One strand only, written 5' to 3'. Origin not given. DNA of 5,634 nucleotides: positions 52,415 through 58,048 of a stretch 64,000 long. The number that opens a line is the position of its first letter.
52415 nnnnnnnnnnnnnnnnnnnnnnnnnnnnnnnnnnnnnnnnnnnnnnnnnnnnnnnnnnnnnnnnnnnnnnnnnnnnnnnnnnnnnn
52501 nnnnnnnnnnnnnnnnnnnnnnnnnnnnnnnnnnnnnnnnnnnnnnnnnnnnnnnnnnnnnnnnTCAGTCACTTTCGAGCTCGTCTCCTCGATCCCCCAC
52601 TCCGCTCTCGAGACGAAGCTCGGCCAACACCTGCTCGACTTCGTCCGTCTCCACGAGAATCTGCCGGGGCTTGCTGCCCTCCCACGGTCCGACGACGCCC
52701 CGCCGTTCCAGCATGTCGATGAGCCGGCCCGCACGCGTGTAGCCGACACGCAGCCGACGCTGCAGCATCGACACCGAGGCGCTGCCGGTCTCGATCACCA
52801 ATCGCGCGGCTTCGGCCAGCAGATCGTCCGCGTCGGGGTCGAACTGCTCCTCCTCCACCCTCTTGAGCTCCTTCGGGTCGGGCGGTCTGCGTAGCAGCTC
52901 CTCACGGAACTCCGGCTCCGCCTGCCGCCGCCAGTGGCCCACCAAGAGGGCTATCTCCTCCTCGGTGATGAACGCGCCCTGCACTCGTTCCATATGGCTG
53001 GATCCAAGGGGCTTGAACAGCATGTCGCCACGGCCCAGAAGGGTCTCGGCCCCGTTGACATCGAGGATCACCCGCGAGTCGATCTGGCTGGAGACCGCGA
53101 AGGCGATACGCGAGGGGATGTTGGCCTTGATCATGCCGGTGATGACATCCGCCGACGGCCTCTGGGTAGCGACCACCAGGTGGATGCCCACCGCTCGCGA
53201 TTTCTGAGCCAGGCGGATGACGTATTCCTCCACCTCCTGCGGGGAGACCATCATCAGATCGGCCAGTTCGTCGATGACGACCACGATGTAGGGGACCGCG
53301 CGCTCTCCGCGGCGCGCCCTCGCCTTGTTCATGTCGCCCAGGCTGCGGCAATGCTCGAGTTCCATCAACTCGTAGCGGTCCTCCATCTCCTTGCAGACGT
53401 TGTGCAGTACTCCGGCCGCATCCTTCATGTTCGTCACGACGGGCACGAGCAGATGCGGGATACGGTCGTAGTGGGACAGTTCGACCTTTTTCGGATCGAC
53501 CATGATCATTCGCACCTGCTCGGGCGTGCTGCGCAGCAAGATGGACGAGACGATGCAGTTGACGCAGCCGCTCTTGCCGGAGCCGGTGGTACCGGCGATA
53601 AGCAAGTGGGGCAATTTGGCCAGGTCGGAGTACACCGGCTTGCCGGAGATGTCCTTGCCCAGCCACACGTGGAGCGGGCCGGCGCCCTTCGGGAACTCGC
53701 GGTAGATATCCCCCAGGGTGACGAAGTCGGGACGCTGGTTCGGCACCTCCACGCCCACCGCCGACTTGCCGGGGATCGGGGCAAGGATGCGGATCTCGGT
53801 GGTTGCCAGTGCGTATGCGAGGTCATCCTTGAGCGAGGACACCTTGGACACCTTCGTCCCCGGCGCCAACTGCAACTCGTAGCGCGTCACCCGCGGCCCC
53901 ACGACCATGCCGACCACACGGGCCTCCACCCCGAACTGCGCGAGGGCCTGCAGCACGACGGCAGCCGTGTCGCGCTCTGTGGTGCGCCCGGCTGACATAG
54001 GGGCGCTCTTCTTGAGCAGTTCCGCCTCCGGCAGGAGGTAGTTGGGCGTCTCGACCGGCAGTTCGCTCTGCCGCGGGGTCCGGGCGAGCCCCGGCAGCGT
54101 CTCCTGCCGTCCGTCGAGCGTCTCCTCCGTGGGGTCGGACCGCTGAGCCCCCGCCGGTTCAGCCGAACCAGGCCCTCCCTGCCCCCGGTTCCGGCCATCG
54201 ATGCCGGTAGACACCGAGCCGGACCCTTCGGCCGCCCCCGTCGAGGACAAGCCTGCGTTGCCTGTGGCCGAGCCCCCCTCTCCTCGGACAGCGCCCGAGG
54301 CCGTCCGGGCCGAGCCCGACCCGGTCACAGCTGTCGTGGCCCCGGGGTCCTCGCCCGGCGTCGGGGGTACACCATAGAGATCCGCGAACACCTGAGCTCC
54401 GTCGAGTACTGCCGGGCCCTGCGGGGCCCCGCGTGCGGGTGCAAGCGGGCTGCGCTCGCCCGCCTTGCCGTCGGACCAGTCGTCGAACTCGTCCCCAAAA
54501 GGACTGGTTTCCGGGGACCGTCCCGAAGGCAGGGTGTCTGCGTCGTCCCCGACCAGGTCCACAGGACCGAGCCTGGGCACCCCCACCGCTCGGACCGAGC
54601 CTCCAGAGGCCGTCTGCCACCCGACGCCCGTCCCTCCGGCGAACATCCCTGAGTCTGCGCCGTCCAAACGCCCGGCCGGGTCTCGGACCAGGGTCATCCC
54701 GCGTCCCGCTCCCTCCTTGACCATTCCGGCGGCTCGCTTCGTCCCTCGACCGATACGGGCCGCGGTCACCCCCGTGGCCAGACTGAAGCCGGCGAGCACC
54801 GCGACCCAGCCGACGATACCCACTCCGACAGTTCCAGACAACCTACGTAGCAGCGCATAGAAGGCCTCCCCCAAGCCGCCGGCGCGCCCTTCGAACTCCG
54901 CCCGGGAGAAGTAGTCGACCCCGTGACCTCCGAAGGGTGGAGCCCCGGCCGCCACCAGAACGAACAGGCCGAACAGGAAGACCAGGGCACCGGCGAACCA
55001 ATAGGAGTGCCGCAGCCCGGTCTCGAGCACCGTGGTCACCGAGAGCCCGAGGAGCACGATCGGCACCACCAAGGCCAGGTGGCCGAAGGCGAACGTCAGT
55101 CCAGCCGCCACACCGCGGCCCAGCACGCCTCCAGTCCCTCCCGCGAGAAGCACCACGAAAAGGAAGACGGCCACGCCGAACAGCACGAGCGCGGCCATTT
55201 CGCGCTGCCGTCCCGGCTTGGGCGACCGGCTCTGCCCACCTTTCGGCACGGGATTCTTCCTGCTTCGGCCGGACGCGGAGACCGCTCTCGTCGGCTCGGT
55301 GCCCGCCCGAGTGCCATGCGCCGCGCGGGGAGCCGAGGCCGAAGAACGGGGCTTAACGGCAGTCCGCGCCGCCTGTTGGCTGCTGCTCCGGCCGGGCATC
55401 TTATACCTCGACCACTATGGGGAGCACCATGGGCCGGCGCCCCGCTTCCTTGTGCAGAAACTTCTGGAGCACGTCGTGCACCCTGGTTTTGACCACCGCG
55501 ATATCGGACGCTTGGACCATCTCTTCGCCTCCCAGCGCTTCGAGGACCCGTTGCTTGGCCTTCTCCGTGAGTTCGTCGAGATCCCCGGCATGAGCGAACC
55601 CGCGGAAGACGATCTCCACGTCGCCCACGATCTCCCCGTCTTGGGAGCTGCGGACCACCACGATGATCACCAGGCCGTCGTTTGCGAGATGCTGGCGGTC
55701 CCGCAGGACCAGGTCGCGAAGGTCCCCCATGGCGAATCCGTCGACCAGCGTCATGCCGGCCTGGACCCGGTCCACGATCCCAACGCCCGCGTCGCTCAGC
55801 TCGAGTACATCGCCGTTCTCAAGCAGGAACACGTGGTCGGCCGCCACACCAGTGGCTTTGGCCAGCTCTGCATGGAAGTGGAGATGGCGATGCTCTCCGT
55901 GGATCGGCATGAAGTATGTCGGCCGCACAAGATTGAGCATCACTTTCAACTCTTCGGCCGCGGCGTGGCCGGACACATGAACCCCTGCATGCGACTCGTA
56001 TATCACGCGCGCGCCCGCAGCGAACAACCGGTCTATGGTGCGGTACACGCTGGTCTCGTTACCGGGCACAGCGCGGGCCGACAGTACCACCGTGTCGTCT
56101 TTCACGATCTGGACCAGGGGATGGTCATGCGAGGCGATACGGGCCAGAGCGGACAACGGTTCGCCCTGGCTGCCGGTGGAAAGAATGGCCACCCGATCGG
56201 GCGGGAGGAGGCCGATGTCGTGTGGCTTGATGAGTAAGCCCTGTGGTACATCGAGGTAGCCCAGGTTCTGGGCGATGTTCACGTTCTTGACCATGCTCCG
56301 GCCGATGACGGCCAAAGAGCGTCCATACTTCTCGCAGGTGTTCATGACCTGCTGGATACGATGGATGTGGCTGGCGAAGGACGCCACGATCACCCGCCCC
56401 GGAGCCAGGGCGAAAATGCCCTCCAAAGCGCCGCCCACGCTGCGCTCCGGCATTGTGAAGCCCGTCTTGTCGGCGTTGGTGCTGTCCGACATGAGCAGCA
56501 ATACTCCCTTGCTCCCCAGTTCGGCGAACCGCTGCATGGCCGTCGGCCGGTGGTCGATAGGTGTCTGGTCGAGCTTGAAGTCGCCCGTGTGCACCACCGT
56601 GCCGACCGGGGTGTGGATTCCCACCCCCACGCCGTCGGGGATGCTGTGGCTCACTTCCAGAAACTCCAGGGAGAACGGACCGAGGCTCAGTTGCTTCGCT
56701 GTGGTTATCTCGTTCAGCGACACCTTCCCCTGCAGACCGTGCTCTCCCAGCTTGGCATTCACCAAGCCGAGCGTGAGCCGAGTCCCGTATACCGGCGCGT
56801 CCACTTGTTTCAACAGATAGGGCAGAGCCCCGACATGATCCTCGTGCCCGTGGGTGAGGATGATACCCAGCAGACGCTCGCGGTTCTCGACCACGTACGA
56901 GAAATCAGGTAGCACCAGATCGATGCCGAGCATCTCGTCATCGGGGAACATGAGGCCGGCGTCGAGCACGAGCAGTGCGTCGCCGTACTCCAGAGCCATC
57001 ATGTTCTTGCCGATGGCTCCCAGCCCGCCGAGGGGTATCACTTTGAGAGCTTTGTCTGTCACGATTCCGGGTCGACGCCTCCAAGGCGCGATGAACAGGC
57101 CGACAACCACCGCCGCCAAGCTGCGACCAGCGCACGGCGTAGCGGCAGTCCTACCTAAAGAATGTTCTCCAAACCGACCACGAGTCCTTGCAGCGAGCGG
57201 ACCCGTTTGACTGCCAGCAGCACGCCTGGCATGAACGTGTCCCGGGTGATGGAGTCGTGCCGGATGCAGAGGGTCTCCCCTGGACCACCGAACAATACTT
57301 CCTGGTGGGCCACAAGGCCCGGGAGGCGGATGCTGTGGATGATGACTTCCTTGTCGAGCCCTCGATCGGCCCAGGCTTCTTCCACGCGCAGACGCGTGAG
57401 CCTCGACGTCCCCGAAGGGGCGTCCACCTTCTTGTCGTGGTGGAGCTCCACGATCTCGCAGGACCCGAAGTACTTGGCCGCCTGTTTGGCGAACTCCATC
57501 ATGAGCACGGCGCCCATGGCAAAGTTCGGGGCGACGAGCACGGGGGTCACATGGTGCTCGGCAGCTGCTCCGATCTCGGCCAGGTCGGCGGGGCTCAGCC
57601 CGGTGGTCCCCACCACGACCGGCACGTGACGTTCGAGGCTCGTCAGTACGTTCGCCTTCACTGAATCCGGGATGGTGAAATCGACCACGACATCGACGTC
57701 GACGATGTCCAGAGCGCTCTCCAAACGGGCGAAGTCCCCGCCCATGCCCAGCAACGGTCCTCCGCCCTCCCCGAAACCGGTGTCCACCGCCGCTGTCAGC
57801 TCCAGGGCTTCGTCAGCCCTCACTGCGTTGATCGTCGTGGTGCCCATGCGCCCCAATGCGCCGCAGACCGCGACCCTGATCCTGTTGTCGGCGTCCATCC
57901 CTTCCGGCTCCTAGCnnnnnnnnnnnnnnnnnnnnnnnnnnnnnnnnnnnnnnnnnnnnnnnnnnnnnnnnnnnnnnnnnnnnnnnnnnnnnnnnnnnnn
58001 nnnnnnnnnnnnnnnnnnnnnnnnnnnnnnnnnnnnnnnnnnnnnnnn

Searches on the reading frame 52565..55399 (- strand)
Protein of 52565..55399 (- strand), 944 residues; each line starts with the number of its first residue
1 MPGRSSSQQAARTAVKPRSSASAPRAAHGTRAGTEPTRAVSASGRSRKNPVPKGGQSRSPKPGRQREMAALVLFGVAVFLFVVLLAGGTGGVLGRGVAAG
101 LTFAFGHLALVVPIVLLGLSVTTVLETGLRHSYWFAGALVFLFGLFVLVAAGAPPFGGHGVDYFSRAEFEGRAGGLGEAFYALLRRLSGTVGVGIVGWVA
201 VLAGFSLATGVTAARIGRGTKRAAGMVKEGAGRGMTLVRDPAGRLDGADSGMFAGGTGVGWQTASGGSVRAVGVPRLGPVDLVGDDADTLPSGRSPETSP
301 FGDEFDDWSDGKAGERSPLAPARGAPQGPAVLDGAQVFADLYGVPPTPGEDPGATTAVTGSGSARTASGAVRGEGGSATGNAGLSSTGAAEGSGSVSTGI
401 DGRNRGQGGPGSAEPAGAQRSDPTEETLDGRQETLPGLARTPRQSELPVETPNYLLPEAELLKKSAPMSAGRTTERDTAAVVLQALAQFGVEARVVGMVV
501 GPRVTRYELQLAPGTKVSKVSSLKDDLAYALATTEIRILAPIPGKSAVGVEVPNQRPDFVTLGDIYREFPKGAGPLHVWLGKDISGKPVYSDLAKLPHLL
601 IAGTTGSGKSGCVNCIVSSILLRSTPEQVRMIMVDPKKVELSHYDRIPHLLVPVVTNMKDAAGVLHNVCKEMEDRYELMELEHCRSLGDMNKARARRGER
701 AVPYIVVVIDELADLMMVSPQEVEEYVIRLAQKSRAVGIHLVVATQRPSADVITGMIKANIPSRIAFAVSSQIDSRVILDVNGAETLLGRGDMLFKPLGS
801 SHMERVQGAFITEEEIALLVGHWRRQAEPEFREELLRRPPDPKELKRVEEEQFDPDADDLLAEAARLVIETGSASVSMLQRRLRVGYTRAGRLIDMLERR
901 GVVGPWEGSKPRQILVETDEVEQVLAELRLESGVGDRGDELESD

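Call 24: search_protein_families(library=pfam, proteins=[window:52565-55399:-], max_evalue=0.0001)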
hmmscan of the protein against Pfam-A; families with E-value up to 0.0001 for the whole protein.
window:52565-55399:- (944 aa): 4 families
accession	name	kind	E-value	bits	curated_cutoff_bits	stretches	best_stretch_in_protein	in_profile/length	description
PF01580.24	FtsK_SpoIIIE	-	2.2e-57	194.5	24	1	569-749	11-220/221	FtsK/SpoIIIE family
PF17854.6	FtsK_alpha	-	3.8e-29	101.3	22.9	1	456-554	1-101/101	FtsK alpha domain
PF09397.16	FtsK_gamma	-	4.6e-27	93.9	30.6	1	856-916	2-62/63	Ftsk gamma domain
PF01935.23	DUF87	-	6.9e-06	26.8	23.2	1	586-726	11-114/220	Helicase HerA, central domain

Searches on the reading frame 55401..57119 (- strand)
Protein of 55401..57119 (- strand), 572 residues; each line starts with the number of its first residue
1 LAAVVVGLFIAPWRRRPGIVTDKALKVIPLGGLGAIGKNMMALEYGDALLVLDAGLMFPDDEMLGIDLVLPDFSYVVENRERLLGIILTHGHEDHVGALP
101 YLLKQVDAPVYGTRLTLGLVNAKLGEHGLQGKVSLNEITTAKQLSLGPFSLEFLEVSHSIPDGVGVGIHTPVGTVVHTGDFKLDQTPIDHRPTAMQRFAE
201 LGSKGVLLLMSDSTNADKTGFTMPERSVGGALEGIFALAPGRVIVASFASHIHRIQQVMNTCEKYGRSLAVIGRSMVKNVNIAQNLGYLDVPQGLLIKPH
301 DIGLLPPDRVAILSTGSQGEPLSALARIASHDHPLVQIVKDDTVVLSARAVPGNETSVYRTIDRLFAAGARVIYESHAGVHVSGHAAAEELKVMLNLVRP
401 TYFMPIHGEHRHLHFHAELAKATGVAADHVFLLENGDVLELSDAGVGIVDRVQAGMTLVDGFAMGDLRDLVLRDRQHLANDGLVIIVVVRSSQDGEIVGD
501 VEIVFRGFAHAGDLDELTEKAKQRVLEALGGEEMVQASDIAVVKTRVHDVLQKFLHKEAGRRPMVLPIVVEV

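Call 24: search_protein_families(library=pfam, proteins=[window:55401-57119:-], max_evalue=0.0001)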
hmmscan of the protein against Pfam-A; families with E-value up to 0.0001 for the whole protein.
window:55401-57119:- (572 aa): 5 families
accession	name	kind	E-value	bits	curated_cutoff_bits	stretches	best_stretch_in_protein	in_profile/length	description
PF22505.1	RNase_J_b_CASP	-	2.4e-47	160.3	27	1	241-365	2-126/126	Ribonuclease J, beta-CASP domain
PF17770.6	RNase_J_C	-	1.2e-24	87.6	23.8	1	471-572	1-102/102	Ribonuclease J C-terminal domain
PF00753.33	Lactamase_B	-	2.8e-12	47.4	22.7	1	38-183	6-152/196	Metallo-beta-lactamase superfamily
PF07521.17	RMMBL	-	6.8e-11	42.4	21.6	1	378-425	10-58/63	Zn-dependent metallo-hydrolase RNA specificity domain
PF12706.13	Lactamase_B_2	-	1.9e-08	34.6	27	1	80-185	28-147/200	Beta-lactamase superfamily domain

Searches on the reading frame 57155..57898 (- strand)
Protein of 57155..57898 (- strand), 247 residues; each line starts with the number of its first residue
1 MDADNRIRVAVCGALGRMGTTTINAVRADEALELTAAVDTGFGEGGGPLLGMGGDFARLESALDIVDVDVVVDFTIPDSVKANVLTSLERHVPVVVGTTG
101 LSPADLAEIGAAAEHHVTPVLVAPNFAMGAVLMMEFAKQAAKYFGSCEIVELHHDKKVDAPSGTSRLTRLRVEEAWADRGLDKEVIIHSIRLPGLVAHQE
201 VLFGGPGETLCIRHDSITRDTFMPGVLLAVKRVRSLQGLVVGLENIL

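Call 24: search_protein_families(library=pfam, proteins=[window:57155-57898:-], max_evalue=0.0001)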
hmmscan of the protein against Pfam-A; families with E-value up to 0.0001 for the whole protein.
window:57155-57898:- (247 aa): 2 families
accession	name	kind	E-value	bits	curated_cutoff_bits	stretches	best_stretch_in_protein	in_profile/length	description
PF05173.19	DapB_C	-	5.9e-30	104.3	27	1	129-247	1-121/121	Dihydrodipicolinate reductase, C-terminus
PF01113.26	DapB_N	-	6.4e-26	91.3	25.6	1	7-126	1-124/124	Dihydrodipicolinate reductase, N-terminus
